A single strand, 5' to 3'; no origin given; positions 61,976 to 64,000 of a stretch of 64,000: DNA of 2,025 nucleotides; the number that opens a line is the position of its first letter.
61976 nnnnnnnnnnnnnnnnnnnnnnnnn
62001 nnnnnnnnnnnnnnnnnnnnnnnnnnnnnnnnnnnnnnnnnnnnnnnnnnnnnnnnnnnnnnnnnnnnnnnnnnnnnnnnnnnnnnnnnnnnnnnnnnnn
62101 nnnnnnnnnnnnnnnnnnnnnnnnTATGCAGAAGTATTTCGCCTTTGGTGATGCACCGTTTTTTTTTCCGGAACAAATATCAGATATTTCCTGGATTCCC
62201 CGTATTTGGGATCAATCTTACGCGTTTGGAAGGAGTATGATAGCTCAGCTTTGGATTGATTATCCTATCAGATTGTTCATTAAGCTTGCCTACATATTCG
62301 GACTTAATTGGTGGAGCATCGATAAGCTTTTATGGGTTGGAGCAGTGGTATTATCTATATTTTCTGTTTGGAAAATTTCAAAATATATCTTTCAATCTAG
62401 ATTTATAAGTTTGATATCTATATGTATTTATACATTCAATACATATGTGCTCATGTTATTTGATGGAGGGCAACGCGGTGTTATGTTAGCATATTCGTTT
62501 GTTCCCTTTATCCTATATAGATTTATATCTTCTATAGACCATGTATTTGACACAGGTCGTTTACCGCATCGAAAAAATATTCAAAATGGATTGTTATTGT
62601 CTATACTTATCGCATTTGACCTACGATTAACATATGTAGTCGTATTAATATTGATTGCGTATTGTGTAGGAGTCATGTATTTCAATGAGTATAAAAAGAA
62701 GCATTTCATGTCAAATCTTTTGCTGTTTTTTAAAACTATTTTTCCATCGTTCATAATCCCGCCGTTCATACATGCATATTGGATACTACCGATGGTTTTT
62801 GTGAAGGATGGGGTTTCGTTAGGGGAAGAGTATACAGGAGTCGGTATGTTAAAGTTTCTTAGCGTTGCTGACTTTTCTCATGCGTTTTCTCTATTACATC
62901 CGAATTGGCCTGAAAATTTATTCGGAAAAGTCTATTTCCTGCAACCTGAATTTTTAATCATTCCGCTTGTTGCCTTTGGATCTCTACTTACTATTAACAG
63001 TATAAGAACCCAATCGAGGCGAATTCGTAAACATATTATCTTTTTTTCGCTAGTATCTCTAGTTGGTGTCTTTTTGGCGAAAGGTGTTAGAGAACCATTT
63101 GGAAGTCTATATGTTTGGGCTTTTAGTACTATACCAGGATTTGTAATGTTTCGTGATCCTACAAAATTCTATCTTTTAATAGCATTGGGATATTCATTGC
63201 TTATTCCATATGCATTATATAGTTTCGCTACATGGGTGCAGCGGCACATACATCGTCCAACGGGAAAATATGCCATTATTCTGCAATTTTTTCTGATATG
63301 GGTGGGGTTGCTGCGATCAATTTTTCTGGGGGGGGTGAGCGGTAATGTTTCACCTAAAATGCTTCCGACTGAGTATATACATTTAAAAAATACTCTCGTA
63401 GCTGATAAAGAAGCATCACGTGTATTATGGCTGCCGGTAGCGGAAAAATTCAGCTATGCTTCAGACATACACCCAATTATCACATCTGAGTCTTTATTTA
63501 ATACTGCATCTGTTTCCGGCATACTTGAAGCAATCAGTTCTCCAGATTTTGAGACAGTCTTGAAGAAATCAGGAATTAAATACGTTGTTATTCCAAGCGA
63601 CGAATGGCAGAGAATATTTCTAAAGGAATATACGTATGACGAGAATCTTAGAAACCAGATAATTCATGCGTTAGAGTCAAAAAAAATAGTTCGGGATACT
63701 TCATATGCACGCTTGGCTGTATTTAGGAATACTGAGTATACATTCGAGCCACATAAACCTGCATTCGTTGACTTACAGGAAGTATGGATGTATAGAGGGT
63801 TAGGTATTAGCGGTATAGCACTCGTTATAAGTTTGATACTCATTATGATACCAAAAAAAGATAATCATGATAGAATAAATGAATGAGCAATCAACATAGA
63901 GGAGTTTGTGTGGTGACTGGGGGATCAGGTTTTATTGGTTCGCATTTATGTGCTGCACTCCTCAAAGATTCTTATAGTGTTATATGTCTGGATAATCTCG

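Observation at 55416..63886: Three paralogous ~600-770 aa polytopic membrane proteins of an unrecognised family, interleaved with a SAM methyltransferase and a GtrA-like small membrane protein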

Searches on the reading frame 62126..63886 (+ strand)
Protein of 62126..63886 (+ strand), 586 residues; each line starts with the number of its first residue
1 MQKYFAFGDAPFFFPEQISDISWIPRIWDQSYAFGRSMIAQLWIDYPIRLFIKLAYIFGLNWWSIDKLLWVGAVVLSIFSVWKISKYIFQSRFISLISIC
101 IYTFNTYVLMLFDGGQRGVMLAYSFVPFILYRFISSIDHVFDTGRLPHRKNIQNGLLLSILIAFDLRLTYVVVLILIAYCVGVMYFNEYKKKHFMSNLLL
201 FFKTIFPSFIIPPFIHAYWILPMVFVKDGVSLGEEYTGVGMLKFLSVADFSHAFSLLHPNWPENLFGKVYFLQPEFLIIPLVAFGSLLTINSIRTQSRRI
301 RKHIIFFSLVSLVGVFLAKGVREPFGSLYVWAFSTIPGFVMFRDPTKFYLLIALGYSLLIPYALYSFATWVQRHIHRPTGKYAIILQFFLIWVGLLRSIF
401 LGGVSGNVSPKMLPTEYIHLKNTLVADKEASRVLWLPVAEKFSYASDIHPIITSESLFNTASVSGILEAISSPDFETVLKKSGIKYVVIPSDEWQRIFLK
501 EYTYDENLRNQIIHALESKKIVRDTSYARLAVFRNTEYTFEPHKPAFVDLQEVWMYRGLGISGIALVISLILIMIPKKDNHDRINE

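Call 3: search_protein_families(library=pfam, proteins=[window:62126-63886:+], max_evalue=1)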
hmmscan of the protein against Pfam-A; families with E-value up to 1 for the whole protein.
window:62126-63886:+ (586 aa): 0 families

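Call 4: search_protein_families(library=ncbifam, proteins=[window:62126-63886:+], max_evalue=1)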
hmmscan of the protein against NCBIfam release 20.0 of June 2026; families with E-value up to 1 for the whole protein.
window:62126-63886:+ (586 aa): 1 family
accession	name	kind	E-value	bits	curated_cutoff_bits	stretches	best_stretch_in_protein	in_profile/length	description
NF053599.1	transp_MmpA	equivalog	2.8e-08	32.8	210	1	293-444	266-406/543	MmpA family trehalose lipid delivery protein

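Call 10: search_solved_structures(query=window:62126-63886:+, max_evalue=10)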
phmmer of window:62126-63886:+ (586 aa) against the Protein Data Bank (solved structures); distinct sequences matched with E-value up to 10: 3.
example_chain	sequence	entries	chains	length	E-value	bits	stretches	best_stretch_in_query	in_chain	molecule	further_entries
7bng_A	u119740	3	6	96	0.59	11.9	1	455-508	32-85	Lysostaphin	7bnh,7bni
5leo_A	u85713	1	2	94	0.94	11.2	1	440-507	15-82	Lysostaphin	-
6rje_A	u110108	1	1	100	1.1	11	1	440-507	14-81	Lysostaphin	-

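Call 24: find_homologous_proteins(query=window:62126-63886:+, max_evalue=0.001)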
Query window:62126-63886:+ (586 aa): 926 proteins with E <= 0.001 among 8000 candidates; the best 120 are listed.
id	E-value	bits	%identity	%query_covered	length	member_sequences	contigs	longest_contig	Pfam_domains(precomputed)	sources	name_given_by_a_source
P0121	0.0e+0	1318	100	100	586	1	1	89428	-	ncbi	-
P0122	1.2e-198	680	53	99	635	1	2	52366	-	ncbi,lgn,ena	-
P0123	1.8e-179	616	49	97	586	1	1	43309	-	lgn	-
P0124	5.9e-179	615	49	97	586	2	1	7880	-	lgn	-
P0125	1.6e-176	607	49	98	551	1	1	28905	-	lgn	-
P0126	5.2e-172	592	49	96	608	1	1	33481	-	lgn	-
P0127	7.4e-160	552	46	98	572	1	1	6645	-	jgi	jgi:hypothetical protein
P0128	3.7e-156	539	44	98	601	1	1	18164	-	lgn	-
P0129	5.3e-155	536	45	97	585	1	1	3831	-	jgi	jgi:hypothetical protein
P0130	6.3e-155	535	44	98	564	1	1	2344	-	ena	-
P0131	2.3e-154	533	46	98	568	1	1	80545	-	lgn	-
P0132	2.7e-154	533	45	99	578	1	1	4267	-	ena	-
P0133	3.2e-152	526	43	97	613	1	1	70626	-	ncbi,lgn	-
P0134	1.9e-151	524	45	96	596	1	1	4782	-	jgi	-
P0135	3.0e-151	523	43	98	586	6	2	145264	-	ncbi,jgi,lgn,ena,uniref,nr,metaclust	ncbi:MAG: hypothetical protein UW22_C0003G0018 [Candidatus Gottesmanbacteria bacterium GW2011_GWB1_4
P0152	4.8e-144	499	43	98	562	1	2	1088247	-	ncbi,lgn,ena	-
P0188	3.1e-136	474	41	98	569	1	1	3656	PF11847.14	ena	-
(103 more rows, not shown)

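Call 27: search_solved_structures(query=A2, max_evalue=10, show_alignments=2)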
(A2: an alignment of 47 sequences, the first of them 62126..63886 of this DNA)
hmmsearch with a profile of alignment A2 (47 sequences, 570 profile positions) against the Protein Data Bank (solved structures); distinct sequences matched with E-value up to 10: 3.
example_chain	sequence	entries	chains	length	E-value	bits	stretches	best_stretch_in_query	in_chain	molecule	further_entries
6w98_A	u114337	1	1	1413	0.45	12.2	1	26-228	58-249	F5/8 type C domain-containing protein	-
6wbx_A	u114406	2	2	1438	0.46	12.2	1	26-228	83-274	DUF3367 domain-containing protein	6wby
9ccg_A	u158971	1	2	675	0.91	11.2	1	456-554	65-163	POTRA domain-containing protein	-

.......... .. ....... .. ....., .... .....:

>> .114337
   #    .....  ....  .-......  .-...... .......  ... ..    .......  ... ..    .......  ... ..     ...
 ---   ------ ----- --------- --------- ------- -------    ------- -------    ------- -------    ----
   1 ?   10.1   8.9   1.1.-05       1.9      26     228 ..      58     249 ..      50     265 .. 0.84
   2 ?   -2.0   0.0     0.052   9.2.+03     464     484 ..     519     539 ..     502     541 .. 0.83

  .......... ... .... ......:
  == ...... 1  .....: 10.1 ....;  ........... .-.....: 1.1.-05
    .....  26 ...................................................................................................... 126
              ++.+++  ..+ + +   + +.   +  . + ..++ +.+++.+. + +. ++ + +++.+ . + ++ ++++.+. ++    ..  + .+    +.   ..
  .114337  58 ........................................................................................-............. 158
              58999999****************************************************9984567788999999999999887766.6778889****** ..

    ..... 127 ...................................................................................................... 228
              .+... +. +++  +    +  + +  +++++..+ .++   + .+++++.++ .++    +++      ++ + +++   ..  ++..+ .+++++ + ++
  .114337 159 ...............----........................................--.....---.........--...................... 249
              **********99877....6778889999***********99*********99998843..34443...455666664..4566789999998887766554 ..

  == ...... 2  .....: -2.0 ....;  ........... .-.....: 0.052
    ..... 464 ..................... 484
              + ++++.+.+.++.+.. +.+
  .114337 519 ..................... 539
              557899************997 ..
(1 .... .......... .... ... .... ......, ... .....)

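Call 28: search_protein_families(library=pfam, alignment_id=A2, max_evalue=0.1)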
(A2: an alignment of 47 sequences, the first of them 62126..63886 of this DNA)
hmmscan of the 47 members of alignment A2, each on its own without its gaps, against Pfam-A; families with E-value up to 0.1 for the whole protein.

A. member 1, window:62126-63886:+ (586 aa): 0 families

B. families by the number of members that match (of 47 scanned): 11 families
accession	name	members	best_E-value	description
PF11847.13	GT-C_AftD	11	7.5e-09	Alpha-(1->3)-arabinofuranosyltransferase, N-terminal GT-C domain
PF18902.5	DUF5658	1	0.00021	Domain of unknown function (DUF5658)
PF04932.20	Wzy_C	1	0.008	O-Antigen ligase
PF16693.10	Yop-YscD_ppl_1st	1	0.019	YscD/CdsD-like Bon-like domain 1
PF15277.12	Sec3-PIP2_bind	1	0.022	Exocyst complex component SEC3 N-terminal PIP2 binding PH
PF13608.11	Potyvirid-P3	1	0.053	Protein P3 of Potyviral polyprotein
PF17284.7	Spermine_synt_N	1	0.056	Spermidine synthase tetramerisation domain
PF22669.2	Exo_endo_phos2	1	0.062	Endonuclease/Exonuclease/phosphatase family 2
PF11003.13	DUF2842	1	0.075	Protein of unknown function (DUF2842)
PF10131.15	PTPS_related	1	0.08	6-pyruvoyl-tetrahydropterin synthase related domain; membrane protein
PF22276.1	SlmA-like_C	1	0.085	Tetracyclin repressor-like, C-terminal domain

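Call 42: predict_structure(alignment_id=A2)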
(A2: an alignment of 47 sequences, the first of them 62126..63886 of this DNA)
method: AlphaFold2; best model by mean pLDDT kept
length: 586 residues; sequences in the alignment: 47
mean_pLDDT: 89.7   pTM: 0.90
mean pLDDT of the five models: 89.7, 86.7, 86.6, 84.9, 84.2
residues with pLDDT >= 90: 412; 70-90: 124; 50-70: 41; < 50: 9
segments of 3 or more residues with pLDDT < 50: 265-269
pLDDT, mean of each block of 10 residues (from residue 1): 62 92 95 92 94 96 91 96 97 97 90 85 97 95 89 97 96 95 80 81 91 97 81 65 83 85 52 79 95 80 96 95 92 92 92 98 94 87 94 89 75 92 97 96 94 93 93 96 97 91 93 96 96 96 92 97 98 85 48
secondary structure, 60 per line:
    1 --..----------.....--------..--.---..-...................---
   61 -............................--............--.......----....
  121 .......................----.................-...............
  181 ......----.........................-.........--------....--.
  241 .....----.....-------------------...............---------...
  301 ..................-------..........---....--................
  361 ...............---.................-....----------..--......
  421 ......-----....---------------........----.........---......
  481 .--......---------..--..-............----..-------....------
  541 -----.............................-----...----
elements in order: H15-19 H39-57 H62-89 H92-103 H106-112 H117-143 H148-164 H166-186 H191-215 H217-225 H234-237 H240-245 H250-254 H274-288 H298-318 H326-335 H339-342 H345-375 H379-395 H397-400 H415-426 E432-435 E451-453 H454-458 H463-471 H475-481 E484-489 H506-517 E531-534 H546-574

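Call 70: search_solved_structures(query=P0188, max_evalue=10, show_alignments=1)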
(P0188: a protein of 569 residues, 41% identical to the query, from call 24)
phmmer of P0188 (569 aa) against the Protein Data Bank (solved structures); distinct sequences matched with E-value up to 10: 0.

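Call 82: find_encoding_contigs(protein=P0152, flank=8000, max_places=1)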
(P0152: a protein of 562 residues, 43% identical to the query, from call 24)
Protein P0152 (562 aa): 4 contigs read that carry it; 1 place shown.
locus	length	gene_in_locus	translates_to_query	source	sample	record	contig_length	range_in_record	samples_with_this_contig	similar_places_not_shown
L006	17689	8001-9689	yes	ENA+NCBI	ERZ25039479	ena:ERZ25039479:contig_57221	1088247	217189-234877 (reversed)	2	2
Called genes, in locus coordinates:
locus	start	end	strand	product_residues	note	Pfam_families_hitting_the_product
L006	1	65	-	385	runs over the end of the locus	PF00534:Glycos_transf_1, PF13692:Glyco_trans_1_4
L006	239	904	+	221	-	PF00132:Hexapep, PF14602:Hexapep_2 (weak)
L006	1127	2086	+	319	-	PF00535:Glycos_transf_2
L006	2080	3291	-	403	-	PF01757:Acyl_transf_3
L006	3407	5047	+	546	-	-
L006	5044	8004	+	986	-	-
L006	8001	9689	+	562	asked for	-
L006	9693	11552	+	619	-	-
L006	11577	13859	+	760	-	-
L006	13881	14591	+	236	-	PF00535:Glycos_transf_2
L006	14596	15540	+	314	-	PF01073:3Beta_HSD, PF01370:Epimerase, PF02719:Polysacc_synt_2 (faint), PF16363:GDP_Man_Dehyd, PF07993:NAD_binding_4 (weak)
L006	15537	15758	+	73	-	-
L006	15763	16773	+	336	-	PF01073:3Beta_HSD, PF01370:Epimerase, PF02719:Polysacc_synt_2, PF04321:RmlD_sub_bind, PF05368:NmrA (faint), PF08659:KR (weak), PF16363:GDP_Man_Dehyd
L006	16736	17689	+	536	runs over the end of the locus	-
